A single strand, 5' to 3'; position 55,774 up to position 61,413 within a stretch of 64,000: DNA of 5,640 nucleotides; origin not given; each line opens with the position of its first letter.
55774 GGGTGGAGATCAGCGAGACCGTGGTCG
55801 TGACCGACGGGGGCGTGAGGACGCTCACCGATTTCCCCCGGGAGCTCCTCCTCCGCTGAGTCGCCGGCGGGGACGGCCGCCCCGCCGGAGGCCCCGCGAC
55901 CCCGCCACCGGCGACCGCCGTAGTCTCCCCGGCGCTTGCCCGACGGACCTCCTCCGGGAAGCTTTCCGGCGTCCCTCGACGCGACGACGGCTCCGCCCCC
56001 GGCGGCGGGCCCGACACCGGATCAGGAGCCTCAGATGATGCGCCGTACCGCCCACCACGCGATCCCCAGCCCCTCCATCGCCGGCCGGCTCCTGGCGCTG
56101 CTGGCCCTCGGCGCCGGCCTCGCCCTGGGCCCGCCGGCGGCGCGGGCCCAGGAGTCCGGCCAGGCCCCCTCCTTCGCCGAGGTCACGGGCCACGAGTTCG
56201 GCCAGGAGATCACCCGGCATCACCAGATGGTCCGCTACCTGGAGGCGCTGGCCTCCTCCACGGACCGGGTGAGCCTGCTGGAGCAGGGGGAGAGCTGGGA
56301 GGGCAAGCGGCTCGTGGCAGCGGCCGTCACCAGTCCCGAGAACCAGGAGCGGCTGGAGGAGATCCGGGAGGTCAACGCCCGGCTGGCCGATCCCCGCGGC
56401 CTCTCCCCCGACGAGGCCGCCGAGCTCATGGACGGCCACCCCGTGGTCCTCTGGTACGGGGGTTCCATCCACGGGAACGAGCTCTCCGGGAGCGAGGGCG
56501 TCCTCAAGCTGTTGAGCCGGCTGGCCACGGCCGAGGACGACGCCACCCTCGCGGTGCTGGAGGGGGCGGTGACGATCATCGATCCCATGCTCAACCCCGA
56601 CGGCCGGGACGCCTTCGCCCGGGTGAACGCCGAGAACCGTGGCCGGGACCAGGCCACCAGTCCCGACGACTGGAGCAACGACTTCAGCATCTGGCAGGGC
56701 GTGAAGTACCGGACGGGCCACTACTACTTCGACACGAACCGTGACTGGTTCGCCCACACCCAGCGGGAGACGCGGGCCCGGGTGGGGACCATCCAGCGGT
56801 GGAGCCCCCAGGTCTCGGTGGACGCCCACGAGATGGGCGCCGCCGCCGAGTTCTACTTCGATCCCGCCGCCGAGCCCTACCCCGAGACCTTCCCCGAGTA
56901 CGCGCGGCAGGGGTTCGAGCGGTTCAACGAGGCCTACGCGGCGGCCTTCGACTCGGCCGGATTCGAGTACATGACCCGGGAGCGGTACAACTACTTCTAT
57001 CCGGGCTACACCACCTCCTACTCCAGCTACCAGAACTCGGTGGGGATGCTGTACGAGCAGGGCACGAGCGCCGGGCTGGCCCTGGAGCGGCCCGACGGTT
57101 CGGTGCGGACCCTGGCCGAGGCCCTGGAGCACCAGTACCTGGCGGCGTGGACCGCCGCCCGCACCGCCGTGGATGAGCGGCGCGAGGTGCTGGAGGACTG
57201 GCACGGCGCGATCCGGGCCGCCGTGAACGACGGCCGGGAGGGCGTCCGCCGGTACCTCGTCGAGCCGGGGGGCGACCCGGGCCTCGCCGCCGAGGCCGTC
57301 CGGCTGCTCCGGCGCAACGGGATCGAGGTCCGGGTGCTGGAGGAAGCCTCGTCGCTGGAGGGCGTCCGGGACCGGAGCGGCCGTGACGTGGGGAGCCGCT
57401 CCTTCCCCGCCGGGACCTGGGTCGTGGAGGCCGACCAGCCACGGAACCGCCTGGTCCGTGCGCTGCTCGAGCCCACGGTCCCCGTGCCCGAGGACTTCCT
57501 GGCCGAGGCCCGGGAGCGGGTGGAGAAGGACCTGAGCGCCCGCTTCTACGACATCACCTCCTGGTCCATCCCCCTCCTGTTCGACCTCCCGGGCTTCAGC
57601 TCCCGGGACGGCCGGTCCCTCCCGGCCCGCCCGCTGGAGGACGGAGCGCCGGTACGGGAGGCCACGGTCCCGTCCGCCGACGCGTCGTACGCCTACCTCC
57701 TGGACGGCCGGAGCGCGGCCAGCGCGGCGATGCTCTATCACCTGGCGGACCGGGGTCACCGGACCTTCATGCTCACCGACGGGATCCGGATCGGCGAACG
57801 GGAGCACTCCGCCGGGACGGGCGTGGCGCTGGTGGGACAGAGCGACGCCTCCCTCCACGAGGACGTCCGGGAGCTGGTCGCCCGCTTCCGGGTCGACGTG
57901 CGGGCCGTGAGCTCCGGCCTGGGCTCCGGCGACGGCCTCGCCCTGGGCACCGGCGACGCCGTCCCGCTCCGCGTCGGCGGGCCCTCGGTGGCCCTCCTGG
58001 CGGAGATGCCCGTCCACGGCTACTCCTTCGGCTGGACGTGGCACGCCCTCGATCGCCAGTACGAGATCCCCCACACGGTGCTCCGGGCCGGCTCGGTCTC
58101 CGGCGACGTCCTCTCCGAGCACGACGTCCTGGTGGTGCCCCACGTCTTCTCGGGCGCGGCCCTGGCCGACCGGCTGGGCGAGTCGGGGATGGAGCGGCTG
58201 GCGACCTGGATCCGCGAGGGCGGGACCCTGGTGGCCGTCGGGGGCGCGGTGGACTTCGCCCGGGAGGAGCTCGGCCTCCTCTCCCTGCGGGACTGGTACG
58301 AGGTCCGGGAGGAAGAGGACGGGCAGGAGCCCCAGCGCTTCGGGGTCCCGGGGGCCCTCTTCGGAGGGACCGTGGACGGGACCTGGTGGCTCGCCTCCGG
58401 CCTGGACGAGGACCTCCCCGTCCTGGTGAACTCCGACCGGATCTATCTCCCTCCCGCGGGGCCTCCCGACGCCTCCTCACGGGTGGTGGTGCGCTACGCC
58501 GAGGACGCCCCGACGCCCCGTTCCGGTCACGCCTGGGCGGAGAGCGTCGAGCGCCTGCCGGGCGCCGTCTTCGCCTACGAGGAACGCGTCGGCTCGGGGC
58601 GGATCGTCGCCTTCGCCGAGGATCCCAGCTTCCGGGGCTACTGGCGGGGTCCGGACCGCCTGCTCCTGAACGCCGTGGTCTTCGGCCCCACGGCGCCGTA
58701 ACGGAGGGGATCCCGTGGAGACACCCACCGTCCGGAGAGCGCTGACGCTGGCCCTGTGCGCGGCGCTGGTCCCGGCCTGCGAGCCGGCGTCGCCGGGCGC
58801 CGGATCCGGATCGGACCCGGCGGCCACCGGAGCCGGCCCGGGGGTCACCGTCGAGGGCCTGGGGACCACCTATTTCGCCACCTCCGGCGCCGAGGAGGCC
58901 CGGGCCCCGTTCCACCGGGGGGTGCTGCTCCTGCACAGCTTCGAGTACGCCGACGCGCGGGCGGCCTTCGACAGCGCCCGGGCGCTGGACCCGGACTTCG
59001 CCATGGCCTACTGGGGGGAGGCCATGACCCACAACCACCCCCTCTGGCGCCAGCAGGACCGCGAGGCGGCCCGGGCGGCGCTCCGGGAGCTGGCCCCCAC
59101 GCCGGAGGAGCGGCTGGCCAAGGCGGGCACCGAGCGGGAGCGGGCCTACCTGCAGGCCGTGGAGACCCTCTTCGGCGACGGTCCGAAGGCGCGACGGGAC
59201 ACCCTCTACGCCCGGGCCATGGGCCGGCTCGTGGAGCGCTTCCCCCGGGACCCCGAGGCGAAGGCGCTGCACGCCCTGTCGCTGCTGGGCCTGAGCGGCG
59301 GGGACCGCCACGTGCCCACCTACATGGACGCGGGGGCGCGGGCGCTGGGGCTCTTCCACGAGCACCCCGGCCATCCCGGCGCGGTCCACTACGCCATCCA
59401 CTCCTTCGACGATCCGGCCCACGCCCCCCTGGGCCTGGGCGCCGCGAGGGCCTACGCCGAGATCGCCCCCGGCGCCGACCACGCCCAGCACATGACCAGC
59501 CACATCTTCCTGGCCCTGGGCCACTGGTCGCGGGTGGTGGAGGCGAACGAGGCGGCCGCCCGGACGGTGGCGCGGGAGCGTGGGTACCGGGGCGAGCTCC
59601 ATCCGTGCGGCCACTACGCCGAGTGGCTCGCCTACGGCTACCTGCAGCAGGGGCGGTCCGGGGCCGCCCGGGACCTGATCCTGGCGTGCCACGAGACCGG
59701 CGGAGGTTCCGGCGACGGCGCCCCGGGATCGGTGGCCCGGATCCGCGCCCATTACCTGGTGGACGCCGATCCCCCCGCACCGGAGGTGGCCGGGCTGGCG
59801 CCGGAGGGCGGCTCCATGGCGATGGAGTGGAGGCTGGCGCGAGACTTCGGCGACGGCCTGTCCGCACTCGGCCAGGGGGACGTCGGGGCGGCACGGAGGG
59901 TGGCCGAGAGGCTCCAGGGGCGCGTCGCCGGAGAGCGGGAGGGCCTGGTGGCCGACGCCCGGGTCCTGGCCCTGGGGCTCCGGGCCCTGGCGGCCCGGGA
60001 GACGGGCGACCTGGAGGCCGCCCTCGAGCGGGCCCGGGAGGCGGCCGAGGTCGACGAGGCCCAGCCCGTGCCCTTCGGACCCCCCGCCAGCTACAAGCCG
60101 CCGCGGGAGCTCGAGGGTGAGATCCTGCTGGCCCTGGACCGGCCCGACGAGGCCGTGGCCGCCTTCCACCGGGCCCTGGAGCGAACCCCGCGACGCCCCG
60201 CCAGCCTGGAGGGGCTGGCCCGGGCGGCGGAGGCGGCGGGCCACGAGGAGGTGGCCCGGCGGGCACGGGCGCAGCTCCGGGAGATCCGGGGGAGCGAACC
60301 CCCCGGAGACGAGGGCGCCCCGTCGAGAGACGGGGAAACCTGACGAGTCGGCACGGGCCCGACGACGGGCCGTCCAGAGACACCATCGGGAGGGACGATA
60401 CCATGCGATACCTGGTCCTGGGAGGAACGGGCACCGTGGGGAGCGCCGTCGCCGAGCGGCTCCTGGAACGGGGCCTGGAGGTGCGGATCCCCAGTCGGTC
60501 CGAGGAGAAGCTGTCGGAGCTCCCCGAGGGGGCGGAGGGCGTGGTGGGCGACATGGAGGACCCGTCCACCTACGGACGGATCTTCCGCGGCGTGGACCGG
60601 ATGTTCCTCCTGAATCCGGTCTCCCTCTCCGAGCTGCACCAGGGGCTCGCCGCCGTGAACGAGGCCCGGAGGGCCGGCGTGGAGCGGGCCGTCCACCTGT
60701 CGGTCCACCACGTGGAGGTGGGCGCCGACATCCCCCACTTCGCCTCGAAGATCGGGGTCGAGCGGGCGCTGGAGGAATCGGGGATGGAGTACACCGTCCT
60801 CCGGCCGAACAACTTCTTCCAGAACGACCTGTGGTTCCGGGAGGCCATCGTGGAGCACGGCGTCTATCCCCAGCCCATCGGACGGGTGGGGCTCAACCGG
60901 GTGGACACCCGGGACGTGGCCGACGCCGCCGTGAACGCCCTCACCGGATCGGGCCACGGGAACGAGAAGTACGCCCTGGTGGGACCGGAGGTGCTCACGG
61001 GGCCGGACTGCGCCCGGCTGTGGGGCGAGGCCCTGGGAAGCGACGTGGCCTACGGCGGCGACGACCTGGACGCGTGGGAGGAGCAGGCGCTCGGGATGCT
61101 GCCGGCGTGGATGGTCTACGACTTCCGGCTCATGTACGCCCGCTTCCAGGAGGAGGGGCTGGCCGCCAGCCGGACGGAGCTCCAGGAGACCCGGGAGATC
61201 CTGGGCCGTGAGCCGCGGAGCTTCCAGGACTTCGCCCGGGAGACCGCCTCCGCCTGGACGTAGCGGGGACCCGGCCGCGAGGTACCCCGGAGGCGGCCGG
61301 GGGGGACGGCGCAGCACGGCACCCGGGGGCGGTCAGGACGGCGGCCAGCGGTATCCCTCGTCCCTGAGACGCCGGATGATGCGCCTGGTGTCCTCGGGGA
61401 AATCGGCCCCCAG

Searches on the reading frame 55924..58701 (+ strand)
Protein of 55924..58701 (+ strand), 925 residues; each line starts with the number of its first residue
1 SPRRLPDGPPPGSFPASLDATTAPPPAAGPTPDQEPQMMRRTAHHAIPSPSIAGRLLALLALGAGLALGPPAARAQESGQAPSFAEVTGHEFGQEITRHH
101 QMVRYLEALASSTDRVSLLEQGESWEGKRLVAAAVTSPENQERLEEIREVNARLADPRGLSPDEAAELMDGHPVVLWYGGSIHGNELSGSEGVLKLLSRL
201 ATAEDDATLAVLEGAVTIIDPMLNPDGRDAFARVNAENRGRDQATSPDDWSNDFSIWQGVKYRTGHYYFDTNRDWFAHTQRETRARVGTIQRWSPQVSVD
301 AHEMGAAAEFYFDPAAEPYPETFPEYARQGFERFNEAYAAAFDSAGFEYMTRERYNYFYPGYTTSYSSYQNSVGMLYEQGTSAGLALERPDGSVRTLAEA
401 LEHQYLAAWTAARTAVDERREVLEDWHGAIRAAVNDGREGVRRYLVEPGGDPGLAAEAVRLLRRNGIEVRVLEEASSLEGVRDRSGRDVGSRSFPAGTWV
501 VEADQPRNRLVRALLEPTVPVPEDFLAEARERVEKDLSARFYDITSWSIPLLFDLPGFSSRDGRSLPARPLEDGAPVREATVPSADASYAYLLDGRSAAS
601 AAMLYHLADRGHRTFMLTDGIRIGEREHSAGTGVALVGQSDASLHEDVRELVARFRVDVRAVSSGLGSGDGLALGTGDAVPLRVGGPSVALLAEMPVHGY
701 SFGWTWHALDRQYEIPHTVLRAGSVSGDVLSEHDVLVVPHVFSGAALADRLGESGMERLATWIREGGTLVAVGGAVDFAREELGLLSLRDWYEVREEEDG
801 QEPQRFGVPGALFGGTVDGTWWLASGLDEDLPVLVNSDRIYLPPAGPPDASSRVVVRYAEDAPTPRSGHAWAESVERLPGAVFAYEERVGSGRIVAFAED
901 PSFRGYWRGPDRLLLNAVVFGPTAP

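Call 47: search_protein_families(library=pfam, proteins=[window:55924-58701:+], max_evalue=0.00001)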
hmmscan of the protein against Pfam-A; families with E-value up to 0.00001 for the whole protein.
window:55924-58701:+ (925 aa): 1 family
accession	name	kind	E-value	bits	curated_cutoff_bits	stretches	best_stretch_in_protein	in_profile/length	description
PF00246.29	Peptidase_M14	-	1.2e-18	68.2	21.6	1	102-373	1-244/286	Zinc carboxypeptidase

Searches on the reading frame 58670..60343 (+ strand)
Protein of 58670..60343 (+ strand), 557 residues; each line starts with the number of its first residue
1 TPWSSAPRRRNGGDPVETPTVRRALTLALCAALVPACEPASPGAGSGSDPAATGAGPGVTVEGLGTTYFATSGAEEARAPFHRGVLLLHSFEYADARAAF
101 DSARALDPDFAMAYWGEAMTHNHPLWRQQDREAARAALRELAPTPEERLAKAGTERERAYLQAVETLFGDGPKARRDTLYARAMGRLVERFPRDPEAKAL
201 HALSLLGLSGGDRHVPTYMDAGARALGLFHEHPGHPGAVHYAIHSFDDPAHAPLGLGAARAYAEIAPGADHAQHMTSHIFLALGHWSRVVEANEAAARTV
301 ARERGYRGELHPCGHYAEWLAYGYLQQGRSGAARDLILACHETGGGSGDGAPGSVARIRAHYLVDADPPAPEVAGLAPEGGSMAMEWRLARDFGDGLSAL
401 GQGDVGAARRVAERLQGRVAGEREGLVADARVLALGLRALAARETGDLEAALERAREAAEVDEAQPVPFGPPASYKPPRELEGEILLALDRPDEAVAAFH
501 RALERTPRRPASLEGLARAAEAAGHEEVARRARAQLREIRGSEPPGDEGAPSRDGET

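Call 47: search_protein_families(library=pfam, proteins=[window:58670-60343:+], max_evalue=0.00001)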
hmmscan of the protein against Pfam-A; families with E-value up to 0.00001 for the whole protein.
window:58670-60343:+ (557 aa): 2 families
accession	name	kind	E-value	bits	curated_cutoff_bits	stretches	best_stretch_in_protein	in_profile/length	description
PF00515.34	TPR_1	-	1.5e-07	31.3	27.8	0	483-505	8-30/34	Tetratricopeptide repeat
PF07719.23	TPR_2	-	1.2e-06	28.7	27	0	482-508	7-33/34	Tetratricopeptide repeat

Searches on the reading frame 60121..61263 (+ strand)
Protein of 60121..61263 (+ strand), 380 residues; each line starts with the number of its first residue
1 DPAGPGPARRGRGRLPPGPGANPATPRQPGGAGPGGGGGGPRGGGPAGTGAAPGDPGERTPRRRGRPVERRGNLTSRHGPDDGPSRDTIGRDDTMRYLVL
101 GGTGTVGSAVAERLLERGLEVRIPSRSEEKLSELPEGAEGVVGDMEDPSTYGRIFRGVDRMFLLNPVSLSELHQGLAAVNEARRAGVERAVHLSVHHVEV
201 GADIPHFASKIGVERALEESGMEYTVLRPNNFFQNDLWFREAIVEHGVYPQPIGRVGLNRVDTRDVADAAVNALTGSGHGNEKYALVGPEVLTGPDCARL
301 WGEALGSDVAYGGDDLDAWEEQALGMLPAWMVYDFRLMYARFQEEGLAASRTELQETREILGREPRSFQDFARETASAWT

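Call 68: search_protein_families(library=pfam, proteins=[window:60121-61263:+], max_evalue=0.00001)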
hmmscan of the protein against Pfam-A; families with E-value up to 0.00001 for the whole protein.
window:60121-61263:+ (380 aa): 3 families
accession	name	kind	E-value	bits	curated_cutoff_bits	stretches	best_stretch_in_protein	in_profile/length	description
PF05368.20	NmrA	-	1.8e-22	80.7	27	1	98-359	6-286/298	NmrA-like family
PF13460.12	NAD_binding_10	-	5.3e-17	62.7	27.2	1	101-275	1-182/184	NAD(P)H-binding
PF01370.27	Epimerase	-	5.8e-07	29.6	20.9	1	98-163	2-70/240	NAD dependent epimerase/dehydratase family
